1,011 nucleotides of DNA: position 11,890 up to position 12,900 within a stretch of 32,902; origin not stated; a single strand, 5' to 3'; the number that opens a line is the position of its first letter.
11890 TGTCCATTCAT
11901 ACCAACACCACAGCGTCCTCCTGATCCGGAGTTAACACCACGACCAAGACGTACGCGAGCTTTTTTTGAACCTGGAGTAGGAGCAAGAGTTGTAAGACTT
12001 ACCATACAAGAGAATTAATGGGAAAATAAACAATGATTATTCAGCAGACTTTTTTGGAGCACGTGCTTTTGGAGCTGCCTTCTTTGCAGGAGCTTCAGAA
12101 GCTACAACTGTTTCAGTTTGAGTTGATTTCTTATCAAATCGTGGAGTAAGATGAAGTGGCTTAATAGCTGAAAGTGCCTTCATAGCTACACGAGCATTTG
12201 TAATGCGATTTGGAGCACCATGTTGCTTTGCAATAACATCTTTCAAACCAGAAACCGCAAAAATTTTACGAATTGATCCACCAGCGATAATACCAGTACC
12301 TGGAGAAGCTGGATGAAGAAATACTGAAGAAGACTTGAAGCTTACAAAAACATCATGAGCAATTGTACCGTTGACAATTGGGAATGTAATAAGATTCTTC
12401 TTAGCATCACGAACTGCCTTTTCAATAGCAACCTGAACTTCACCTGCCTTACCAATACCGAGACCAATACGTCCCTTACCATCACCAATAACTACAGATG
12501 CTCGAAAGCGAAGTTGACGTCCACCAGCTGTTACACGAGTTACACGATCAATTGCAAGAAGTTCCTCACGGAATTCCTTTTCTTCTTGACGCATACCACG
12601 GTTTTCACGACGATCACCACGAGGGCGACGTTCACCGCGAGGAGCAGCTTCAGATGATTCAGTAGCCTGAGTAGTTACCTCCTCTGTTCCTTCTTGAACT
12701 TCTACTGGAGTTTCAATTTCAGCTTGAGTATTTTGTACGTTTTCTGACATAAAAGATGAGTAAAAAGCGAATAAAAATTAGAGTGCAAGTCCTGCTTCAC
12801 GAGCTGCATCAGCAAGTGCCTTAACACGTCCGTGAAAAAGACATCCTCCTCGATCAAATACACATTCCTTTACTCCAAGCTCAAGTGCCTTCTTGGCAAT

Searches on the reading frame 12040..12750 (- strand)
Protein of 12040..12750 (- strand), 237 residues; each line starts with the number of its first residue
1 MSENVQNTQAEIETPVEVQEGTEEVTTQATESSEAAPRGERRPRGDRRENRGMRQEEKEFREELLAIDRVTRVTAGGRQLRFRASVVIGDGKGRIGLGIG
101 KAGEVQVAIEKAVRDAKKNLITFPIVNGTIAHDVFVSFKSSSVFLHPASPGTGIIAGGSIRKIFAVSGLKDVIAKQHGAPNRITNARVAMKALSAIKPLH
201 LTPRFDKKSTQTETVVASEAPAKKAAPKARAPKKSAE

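Call 84: list_cluster_members(proteins=[window:12040-12750:-, window:11556-12005:-, window:18848-19138:-])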
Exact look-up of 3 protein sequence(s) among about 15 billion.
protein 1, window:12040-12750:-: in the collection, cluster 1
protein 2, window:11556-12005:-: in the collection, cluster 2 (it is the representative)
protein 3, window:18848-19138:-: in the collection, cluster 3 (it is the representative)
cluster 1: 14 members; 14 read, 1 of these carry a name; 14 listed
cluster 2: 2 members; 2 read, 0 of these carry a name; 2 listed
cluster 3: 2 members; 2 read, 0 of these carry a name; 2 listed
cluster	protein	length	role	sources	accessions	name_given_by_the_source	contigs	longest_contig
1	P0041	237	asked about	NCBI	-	-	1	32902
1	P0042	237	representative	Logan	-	-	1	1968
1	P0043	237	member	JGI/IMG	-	small subunit ribosomal protein S5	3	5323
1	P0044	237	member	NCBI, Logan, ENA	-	-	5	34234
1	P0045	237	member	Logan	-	-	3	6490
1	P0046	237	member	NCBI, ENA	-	-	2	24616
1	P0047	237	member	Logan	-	-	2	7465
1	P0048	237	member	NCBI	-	-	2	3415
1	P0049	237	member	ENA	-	-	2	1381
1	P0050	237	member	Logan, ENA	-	-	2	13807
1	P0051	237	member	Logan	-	-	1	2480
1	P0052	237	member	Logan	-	-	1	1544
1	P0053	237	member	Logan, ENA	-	-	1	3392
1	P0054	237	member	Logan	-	-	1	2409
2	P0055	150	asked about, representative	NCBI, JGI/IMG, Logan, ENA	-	-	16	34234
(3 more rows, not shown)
